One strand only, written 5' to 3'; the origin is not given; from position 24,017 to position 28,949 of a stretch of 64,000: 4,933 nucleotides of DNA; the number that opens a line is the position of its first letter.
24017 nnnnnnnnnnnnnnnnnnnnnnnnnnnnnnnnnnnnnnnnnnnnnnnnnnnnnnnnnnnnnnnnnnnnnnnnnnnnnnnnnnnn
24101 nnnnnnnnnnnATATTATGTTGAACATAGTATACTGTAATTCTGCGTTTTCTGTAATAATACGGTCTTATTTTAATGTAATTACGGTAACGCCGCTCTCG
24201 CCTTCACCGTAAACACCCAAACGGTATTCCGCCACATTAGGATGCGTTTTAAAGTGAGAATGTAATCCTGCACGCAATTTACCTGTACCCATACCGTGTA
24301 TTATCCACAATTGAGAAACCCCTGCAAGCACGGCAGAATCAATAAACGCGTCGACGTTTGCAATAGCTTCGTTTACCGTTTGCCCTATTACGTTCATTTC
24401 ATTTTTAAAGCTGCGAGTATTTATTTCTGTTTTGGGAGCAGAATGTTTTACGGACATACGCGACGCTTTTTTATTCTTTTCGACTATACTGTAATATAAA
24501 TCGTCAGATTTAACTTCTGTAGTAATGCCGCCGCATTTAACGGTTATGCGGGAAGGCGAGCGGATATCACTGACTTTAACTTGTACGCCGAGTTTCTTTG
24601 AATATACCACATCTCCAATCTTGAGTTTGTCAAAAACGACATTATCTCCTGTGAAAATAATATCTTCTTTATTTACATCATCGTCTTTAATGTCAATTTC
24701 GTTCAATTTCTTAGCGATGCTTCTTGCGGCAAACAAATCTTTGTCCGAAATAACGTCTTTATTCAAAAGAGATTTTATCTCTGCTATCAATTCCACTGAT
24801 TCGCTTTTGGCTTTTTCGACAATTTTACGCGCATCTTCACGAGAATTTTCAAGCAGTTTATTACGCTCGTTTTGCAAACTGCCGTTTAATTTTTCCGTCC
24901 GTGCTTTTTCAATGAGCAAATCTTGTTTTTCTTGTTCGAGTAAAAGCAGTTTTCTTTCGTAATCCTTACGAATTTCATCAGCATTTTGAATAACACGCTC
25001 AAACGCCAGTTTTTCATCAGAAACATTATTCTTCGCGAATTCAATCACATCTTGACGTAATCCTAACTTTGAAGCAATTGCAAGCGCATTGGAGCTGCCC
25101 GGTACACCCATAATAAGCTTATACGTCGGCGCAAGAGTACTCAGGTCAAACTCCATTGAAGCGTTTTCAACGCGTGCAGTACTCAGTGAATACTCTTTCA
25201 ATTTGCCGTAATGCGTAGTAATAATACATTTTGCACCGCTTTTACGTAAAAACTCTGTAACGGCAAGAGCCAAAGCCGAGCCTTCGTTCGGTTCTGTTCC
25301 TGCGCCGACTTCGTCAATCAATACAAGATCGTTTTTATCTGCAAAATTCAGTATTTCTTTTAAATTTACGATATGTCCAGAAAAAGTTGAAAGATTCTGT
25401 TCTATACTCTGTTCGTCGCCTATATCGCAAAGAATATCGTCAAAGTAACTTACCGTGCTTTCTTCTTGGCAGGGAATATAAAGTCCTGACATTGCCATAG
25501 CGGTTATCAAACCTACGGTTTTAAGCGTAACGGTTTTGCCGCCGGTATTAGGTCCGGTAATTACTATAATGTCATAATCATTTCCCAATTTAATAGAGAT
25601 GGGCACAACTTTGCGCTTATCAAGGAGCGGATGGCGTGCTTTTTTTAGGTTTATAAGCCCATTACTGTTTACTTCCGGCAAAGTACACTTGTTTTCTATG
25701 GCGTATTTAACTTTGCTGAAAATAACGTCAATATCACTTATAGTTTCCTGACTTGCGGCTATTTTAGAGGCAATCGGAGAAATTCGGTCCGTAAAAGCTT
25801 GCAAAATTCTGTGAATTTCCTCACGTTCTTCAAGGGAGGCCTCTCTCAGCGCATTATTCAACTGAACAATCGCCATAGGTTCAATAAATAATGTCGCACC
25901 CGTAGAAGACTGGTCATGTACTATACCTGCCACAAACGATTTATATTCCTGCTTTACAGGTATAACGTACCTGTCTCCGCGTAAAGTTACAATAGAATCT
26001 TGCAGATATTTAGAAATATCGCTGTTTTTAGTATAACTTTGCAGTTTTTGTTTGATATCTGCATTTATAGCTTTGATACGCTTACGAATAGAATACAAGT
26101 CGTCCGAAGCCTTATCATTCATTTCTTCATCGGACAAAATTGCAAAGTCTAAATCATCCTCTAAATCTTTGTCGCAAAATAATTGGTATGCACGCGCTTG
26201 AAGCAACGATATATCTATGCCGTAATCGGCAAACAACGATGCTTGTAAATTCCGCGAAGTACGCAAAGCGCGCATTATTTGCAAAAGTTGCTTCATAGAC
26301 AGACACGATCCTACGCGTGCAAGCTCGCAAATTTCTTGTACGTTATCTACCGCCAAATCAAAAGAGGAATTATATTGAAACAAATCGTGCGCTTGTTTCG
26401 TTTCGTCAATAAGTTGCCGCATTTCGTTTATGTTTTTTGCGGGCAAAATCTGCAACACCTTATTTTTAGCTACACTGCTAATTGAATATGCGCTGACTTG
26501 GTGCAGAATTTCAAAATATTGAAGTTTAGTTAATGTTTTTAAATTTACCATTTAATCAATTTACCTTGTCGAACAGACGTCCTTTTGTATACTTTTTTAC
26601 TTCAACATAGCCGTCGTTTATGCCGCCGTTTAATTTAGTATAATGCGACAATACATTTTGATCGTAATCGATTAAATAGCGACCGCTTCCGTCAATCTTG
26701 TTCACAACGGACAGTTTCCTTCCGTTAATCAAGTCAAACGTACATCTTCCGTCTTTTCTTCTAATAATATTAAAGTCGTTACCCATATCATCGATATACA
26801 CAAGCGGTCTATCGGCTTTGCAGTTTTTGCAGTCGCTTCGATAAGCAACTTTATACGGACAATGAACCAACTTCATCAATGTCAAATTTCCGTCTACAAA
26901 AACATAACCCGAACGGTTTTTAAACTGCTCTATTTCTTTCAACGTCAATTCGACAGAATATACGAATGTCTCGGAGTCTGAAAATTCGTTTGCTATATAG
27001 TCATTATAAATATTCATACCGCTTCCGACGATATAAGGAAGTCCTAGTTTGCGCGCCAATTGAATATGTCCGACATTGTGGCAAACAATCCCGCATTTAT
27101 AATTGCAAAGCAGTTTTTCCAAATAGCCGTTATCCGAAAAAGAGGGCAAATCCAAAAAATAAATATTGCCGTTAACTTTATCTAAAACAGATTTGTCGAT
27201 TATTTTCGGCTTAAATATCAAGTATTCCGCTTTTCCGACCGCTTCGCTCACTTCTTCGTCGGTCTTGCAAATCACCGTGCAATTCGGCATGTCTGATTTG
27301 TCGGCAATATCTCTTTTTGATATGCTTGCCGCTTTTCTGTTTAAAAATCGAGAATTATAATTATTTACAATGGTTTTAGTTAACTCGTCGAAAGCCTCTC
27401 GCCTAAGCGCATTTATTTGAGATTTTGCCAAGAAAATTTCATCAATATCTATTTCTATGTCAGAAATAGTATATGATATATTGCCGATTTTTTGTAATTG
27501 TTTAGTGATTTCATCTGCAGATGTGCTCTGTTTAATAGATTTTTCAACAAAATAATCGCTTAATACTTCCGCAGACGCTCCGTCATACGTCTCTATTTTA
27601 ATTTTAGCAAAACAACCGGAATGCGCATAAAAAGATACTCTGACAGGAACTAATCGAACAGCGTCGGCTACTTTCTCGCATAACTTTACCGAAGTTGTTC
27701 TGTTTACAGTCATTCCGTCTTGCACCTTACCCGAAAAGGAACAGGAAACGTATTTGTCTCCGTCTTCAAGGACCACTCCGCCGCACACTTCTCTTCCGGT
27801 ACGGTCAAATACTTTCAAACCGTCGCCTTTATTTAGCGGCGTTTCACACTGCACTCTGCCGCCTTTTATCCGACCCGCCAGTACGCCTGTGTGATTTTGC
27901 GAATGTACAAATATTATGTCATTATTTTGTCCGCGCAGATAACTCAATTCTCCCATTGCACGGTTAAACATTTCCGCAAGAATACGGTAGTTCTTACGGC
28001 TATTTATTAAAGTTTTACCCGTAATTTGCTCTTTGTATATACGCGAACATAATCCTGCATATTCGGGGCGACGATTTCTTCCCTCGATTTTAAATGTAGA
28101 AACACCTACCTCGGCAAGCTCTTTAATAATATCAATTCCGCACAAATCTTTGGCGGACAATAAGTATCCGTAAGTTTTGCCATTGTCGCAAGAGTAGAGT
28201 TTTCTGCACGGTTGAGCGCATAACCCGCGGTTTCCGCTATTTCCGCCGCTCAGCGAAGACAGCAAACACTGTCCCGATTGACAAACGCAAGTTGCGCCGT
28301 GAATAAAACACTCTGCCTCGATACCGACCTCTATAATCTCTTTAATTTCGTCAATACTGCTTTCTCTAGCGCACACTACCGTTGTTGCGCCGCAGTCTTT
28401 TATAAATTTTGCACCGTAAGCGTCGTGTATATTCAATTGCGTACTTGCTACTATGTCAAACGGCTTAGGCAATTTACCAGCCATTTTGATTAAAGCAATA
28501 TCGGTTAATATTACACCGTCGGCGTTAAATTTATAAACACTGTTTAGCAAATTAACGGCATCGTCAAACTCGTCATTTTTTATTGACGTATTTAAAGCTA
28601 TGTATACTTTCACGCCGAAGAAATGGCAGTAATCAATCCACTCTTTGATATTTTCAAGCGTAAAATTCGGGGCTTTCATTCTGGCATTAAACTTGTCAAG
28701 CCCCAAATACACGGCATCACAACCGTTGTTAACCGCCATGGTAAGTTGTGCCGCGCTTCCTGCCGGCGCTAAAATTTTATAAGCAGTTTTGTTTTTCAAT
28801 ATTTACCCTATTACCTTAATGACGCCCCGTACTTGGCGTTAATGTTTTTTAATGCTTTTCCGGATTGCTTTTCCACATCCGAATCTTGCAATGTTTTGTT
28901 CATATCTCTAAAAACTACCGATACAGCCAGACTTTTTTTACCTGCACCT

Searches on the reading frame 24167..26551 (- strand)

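Call 45: search_protein_families(library=pfam, proteins=[window:24167-26551:-], max_evalue=0.00001)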
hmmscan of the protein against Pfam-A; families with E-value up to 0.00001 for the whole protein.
window:24167-26551:- (794 aa): 2 families
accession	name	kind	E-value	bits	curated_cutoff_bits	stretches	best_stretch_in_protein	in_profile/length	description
PF00488.27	MutS_V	-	3.9e-36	125.2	30.2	1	329-510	1-184/188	MutS domain V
PF01713.27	Smr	-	3.3e-21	75.7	25.7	1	720-794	2-77/77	Smr domain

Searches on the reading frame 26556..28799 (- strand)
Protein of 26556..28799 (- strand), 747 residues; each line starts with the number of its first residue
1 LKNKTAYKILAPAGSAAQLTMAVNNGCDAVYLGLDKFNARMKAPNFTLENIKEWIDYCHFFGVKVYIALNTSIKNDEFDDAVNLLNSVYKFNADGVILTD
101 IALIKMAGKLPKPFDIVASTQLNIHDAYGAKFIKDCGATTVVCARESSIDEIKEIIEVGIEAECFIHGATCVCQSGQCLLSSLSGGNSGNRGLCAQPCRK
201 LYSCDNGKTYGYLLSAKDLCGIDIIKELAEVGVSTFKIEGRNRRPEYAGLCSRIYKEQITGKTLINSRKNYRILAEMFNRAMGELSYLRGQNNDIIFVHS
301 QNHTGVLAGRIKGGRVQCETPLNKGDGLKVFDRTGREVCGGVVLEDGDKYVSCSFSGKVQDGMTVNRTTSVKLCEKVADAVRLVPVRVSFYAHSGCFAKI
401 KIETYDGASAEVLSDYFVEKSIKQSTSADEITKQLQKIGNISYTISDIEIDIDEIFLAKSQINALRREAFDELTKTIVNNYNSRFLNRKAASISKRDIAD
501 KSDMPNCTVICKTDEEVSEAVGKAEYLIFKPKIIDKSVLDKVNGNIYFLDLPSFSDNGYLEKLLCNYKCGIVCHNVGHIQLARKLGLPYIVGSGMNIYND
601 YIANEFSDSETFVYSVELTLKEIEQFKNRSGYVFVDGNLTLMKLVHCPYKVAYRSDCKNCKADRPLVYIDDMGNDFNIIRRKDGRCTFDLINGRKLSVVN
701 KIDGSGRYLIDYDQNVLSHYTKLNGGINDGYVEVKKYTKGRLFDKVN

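Call 45: search_protein_families(library=pfam, proteins=[window:26556-28799:-], max_evalue=0.00001)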
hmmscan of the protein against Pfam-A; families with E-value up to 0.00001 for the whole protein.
window:26556-28799:- (747 aa): 2 families
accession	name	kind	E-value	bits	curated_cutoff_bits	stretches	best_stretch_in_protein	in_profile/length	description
PF01136.24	Peptidase_U32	-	3.1e-58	197.2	22.4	1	79-281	2-221/233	Peptidase family U32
PF12392.13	DUF3656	-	4.8e-18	66.3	22.1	1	366-477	2-108/109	Collagenase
